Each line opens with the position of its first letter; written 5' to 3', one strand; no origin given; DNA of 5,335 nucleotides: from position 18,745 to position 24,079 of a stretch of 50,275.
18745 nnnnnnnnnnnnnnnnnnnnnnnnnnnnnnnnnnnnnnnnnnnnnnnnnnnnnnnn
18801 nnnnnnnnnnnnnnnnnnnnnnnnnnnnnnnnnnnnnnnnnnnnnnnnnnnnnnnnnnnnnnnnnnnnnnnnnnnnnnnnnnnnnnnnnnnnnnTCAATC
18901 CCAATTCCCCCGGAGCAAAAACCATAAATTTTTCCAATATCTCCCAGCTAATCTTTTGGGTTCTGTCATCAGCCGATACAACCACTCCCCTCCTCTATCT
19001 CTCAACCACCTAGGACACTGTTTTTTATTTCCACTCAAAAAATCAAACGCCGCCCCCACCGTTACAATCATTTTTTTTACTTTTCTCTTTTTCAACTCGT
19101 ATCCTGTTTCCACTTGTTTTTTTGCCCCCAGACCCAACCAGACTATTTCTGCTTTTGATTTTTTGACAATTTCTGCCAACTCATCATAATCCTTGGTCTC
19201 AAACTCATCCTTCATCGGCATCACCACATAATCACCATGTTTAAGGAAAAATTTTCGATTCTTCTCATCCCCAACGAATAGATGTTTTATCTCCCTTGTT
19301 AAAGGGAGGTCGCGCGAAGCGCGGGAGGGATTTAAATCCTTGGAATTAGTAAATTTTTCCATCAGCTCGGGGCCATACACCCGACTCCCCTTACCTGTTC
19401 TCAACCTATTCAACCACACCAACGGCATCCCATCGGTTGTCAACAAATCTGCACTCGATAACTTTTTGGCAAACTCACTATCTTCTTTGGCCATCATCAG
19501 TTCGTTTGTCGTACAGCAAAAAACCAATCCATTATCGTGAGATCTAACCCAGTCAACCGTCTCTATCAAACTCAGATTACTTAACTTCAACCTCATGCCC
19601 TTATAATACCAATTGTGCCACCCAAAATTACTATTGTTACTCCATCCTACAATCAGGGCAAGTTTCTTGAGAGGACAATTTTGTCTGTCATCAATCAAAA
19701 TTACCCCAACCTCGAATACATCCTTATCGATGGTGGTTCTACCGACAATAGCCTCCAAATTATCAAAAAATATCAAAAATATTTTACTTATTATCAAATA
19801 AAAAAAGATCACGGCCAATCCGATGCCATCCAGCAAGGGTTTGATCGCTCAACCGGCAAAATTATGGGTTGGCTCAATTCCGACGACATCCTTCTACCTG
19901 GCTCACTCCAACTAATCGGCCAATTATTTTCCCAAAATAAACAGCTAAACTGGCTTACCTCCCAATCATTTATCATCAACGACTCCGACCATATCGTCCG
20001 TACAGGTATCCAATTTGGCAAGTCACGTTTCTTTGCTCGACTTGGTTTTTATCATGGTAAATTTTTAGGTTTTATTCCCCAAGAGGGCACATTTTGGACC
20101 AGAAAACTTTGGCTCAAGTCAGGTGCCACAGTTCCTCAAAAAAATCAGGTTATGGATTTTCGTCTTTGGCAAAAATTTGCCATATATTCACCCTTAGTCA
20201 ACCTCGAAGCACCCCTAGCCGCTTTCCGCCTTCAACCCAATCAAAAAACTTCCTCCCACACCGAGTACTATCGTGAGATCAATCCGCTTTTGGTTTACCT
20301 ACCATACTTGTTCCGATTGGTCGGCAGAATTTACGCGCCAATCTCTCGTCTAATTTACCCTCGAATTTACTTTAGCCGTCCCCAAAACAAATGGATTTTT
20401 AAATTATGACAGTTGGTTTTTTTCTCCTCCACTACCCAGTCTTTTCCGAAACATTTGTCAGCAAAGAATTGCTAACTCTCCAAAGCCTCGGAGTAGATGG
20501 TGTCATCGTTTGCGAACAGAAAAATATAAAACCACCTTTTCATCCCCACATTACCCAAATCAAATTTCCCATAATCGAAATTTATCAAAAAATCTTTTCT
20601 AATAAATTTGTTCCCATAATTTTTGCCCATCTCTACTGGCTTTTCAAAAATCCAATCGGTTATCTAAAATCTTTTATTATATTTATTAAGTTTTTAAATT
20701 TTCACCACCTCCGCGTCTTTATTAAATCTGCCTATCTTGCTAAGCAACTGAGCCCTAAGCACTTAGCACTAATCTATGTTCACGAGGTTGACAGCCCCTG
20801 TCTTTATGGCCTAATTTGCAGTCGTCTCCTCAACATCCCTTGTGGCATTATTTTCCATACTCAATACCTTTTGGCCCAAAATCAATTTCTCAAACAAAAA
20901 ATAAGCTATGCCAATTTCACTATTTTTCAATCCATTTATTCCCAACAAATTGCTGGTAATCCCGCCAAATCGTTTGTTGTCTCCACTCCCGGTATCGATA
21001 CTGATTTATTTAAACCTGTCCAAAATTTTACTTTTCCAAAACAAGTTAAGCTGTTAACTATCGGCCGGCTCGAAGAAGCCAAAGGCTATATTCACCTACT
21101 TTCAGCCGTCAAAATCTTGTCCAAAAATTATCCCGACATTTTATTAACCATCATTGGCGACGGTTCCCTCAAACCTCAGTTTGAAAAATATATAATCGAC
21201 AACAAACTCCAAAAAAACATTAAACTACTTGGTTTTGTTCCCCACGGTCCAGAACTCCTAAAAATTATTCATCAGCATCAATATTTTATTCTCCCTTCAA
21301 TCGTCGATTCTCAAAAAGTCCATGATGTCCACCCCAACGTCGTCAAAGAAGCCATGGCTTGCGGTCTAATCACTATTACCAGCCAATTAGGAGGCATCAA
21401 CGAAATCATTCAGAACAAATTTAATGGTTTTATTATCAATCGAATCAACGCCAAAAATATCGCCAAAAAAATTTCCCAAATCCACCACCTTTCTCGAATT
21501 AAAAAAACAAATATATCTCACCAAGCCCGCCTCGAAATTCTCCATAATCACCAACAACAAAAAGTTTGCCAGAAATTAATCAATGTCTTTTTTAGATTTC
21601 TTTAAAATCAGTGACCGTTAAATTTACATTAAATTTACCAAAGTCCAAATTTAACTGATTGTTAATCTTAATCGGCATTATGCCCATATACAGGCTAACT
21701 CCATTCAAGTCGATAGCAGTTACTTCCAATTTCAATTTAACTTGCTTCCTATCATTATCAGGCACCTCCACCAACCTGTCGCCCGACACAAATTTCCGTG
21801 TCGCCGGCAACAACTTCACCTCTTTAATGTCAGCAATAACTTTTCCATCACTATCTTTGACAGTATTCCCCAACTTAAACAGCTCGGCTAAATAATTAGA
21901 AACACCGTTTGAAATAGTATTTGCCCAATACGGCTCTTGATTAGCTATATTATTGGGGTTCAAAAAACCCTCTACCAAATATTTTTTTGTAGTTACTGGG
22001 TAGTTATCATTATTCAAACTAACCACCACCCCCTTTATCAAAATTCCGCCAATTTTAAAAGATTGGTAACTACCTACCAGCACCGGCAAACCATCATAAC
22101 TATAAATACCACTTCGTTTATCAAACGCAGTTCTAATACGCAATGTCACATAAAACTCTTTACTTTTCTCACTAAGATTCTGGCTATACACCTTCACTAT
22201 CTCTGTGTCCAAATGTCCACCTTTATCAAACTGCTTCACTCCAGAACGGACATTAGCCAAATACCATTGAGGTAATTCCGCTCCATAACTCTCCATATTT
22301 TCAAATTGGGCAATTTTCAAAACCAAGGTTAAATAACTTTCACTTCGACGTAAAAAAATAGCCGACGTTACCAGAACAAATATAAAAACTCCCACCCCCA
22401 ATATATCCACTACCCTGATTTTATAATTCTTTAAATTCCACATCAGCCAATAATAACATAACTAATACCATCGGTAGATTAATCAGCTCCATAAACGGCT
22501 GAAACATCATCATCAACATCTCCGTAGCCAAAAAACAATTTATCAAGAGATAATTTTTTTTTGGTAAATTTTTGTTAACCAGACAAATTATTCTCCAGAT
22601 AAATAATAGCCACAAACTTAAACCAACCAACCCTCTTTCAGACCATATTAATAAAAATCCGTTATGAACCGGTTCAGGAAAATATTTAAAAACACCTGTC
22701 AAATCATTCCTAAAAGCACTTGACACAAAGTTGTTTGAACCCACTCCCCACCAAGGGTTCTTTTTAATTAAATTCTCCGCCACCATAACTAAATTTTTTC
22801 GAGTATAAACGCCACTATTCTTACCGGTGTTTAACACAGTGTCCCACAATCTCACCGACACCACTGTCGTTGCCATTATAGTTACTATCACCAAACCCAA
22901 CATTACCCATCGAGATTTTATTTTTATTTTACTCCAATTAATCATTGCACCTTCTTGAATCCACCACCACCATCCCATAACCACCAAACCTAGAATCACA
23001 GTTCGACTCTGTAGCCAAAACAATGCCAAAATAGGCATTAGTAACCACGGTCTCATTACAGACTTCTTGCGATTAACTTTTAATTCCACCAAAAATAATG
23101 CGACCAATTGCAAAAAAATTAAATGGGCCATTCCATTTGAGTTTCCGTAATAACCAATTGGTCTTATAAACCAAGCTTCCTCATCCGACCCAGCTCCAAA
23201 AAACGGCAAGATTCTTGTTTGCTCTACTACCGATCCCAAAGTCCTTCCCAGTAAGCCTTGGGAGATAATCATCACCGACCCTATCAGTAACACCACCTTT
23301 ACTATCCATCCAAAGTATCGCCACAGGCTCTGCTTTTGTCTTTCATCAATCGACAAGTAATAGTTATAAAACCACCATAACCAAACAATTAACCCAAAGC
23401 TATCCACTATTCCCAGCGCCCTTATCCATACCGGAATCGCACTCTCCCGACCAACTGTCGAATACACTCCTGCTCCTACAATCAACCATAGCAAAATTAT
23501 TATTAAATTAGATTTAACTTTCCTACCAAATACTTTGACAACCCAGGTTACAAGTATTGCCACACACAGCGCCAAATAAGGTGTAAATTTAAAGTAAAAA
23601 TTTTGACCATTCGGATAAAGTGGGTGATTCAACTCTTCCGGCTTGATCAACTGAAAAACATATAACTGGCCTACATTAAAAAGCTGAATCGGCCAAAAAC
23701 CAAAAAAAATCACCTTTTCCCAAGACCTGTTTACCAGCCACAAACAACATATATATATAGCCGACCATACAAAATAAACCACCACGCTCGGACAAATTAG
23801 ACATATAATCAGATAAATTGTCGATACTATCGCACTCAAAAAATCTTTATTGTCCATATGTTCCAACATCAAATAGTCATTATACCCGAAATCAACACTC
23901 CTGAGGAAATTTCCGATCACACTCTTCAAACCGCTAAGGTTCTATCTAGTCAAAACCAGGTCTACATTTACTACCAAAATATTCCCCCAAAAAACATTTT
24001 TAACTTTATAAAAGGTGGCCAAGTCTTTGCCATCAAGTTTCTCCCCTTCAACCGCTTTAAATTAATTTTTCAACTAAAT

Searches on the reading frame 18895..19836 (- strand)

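Call 8: search_protein_families(library=pfam, proteins=[window:18895-19836:-], max_evalue=0.001)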
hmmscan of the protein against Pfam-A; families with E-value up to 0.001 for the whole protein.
window:18895-19836:- (313 aa): 1 family
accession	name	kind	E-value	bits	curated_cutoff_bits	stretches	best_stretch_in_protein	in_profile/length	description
PF03808.19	Glyco_tran_WecG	-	8e-33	114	27.4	1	129-300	1-168/168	Glycosyl transferase WecG/TagA/CpsF family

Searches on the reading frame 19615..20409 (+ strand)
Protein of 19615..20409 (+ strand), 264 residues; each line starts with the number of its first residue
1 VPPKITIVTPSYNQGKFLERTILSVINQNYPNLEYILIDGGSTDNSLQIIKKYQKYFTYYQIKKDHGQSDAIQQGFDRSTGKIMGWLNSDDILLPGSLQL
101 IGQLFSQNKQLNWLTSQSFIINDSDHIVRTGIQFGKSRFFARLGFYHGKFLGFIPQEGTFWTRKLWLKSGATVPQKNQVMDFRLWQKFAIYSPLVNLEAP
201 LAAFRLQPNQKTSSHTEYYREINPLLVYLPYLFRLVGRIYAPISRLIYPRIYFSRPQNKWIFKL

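Call 8: search_protein_families(library=pfam, proteins=[window:19615-20409:+], max_evalue=0.001)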
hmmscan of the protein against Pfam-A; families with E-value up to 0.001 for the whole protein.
window:19615-20409:+ (264 aa): 3 families
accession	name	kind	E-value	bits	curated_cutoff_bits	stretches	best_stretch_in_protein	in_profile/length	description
PF00535.33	Glycos_transf_2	-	1.6e-26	93.7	23.3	1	6-117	1-116/168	Glycosyl transferase family 2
PF13641.12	Glyco_tranf_2_3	-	1.9e-09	38.3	27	1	3-174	2-179/230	Glycosyltransferase like family 2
PF10111.15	Glyco_tranf_2_2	-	7.8e-05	22.7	27.3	1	9-103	4-104/276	Glycosyltransferase like family 2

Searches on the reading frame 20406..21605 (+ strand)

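Call 8: search_protein_families(library=pfam, proteins=[window:20406-21605:+], max_evalue=0.001)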
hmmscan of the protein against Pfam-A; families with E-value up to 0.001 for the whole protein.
window:20406-21605:+ (399 aa): 2 families
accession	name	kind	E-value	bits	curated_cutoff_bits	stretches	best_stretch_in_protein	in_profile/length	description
PF00534.26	Glycos_transf_1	-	8.5e-30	104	26.4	1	209-375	11-170/172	Glycosyl transferases group 1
PF13692.12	Glyco_trans_1_4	-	5.9e-25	88.6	27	1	215-359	3-139/142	Glycosyl transferases group 1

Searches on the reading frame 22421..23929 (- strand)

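Call 8: search_protein_families(library=pfam, proteins=[window:22421-23929:-], max_evalue=0.001)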
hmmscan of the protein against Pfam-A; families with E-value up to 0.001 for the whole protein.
window:22421-23929:- (502 aa): 1 family
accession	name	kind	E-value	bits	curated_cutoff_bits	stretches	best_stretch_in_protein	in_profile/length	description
PF04932.20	Wzy_C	-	1.2e-16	61.3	31.7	1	297-441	4-149/149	O-Antigen ligase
